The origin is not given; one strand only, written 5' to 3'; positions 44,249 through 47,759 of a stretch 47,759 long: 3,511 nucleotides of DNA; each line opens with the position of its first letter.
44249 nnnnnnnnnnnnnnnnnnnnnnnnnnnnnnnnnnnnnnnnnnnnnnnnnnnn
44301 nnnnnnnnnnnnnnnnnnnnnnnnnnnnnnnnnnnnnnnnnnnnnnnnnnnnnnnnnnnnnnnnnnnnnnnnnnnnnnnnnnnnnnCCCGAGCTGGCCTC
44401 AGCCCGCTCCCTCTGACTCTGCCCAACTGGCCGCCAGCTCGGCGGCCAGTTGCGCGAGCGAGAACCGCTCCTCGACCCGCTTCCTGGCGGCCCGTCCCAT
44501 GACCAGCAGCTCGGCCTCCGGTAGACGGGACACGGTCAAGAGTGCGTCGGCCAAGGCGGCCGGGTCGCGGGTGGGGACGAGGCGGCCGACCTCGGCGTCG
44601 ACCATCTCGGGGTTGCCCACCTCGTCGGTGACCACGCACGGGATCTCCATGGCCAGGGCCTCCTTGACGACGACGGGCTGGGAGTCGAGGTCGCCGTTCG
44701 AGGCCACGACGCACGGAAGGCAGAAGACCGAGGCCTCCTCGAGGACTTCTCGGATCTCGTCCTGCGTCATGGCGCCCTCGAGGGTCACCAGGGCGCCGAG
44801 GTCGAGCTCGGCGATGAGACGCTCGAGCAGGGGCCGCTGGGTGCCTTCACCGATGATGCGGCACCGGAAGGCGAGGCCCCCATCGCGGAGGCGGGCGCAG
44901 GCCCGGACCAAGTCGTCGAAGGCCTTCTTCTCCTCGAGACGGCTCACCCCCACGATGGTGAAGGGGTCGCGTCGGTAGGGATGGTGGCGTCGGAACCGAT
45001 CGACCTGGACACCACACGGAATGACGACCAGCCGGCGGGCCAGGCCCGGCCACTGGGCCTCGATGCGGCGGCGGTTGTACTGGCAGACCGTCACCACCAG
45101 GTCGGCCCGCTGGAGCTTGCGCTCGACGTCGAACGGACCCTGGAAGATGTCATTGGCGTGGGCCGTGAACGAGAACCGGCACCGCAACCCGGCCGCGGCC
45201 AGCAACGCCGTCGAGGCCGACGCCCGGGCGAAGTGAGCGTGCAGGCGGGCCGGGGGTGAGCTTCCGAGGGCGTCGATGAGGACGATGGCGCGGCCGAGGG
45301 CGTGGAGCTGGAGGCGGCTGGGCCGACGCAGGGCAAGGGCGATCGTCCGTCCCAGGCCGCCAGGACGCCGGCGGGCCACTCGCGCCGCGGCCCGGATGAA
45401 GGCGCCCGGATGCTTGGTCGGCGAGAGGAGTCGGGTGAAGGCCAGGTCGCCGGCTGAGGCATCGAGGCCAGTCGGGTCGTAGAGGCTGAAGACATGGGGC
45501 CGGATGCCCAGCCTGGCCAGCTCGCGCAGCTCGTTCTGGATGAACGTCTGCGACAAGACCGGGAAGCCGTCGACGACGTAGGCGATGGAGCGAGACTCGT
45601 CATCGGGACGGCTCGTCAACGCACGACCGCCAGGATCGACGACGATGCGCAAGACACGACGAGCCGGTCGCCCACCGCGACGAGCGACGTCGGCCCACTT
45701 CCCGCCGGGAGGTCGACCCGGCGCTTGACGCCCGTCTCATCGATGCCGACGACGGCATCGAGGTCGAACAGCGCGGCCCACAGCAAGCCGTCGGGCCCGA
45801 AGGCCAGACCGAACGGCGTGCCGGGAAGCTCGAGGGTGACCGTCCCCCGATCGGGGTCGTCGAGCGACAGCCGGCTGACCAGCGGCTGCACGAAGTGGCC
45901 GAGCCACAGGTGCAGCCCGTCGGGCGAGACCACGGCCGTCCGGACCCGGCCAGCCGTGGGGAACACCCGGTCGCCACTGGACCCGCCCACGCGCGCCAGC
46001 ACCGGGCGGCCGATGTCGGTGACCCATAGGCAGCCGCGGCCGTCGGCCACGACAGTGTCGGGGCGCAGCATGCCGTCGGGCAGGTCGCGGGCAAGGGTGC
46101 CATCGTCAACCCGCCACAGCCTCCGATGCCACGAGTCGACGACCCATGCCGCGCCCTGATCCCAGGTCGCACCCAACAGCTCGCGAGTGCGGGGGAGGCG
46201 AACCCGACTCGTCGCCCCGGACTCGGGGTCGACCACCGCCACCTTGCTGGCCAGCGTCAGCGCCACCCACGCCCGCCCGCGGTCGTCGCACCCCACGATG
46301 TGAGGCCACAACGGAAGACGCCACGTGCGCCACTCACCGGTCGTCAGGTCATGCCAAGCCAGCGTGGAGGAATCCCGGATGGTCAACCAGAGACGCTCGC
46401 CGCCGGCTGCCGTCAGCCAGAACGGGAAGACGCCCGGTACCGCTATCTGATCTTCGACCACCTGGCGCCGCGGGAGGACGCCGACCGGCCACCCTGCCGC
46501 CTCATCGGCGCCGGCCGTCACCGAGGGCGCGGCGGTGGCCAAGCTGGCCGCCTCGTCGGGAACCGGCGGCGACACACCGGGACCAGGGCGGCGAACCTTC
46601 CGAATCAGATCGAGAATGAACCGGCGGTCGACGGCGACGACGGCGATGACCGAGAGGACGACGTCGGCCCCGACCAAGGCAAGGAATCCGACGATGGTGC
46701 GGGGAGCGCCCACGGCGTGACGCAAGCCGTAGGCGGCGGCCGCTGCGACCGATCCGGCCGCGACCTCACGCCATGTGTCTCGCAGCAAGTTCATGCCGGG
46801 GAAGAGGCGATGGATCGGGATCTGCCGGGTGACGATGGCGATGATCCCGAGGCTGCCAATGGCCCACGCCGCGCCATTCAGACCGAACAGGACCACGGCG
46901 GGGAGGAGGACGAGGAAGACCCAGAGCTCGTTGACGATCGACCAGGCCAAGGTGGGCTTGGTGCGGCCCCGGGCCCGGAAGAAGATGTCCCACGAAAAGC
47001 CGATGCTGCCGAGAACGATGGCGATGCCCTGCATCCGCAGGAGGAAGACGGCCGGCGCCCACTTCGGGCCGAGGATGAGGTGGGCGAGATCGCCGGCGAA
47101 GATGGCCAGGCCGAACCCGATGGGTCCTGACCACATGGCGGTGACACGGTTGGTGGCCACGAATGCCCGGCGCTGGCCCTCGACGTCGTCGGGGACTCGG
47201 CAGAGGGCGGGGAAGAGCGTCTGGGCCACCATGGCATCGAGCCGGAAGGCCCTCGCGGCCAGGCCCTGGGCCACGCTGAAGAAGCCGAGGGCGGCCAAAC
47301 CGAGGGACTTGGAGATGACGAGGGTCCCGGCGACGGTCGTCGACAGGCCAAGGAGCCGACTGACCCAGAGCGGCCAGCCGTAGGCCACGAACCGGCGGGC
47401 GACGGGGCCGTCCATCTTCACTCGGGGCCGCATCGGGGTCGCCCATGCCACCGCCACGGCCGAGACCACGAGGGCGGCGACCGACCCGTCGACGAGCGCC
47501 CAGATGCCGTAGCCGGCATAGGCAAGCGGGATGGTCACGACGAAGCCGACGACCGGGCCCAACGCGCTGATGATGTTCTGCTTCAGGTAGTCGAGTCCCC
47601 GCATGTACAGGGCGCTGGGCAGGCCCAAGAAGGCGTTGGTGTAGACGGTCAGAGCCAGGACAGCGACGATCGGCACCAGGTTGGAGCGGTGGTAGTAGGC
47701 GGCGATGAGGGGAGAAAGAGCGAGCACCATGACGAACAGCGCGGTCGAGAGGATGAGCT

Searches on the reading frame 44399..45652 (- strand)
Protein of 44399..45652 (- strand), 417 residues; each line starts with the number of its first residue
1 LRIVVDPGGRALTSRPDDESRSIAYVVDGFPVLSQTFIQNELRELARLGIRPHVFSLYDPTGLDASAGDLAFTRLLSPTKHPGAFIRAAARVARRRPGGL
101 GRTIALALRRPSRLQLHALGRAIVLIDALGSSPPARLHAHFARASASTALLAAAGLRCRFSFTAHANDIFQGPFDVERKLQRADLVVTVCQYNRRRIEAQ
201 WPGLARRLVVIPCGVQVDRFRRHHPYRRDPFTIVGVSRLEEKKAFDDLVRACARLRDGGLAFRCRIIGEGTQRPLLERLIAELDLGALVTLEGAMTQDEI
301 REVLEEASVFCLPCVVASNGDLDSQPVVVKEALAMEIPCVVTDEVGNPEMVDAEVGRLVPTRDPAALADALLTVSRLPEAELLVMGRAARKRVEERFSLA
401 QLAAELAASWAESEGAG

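Call 38: search_protein_families(library=pfam, proteins=[window:44399-45652:-], max_evalue=0.001)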
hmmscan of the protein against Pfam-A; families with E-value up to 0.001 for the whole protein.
window:44399-45652:- (417 aa): 4 families
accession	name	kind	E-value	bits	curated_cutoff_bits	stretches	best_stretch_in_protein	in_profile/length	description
PF13692.12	Glyco_trans_1_4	-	1.7e-25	90.4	27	1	232-374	3-139/142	Glycosyl transferases group 1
PF00534.26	Glycos_transf_1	-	1.2e-24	87.2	26.4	1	219-391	4-171/172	Glycosyl transferases group 1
PF13439.12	Glyco_transf_4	-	1.6e-12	48.2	28.5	1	35-219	5-170/170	Glycosyltransferase Family 4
PF20706.3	GT4-conflict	-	3.3e-06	26.8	26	1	180-410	144-372/385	Family 4 Glycosyltransferase in conflict systems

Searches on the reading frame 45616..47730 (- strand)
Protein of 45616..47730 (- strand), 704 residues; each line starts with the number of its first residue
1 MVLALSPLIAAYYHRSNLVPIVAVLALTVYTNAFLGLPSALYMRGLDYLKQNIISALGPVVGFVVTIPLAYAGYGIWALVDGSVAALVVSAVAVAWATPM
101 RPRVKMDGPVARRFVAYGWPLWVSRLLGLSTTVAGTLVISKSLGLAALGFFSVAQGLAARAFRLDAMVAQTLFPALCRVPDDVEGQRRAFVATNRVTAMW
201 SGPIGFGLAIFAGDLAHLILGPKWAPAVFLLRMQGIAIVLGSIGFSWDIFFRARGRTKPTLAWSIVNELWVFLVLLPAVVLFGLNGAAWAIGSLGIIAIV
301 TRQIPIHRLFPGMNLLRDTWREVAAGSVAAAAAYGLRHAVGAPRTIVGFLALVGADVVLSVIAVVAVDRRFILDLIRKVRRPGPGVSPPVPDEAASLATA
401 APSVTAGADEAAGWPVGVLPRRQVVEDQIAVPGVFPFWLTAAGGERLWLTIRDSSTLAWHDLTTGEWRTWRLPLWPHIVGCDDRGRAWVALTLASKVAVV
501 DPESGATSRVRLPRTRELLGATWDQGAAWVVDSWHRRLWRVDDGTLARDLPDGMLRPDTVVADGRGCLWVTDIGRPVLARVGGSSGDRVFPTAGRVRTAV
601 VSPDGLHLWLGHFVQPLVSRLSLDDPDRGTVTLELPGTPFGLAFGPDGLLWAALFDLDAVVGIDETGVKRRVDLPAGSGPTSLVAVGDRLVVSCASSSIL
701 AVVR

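Call 38: search_protein_families(library=pfam, proteins=[window:45616-47730:-], max_evalue=0.001)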
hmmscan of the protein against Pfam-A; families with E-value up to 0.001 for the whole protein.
window:45616-47730:- (704 aa): 4 families
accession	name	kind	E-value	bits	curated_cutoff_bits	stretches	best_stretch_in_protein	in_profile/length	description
PF13440.11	Polysacc_synt_3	-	9.8e-44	150.2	23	1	2-228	65-292/293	Polysaccharide biosynthesis protein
PF24684.1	Vgb_lyase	-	2.7e-12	46.5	50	2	428-581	91-249/290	Virginiamycin B lyase family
PF01943.22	Polysacc_synt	-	1.1e-10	41.9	28.2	1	1-178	90-272/274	Polysaccharide biosynthesis protein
PF08450.18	SGL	-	8.6e-07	29.2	26.3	0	637-688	184-235/246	SMP-30/Gluconolactonase/LRE-like region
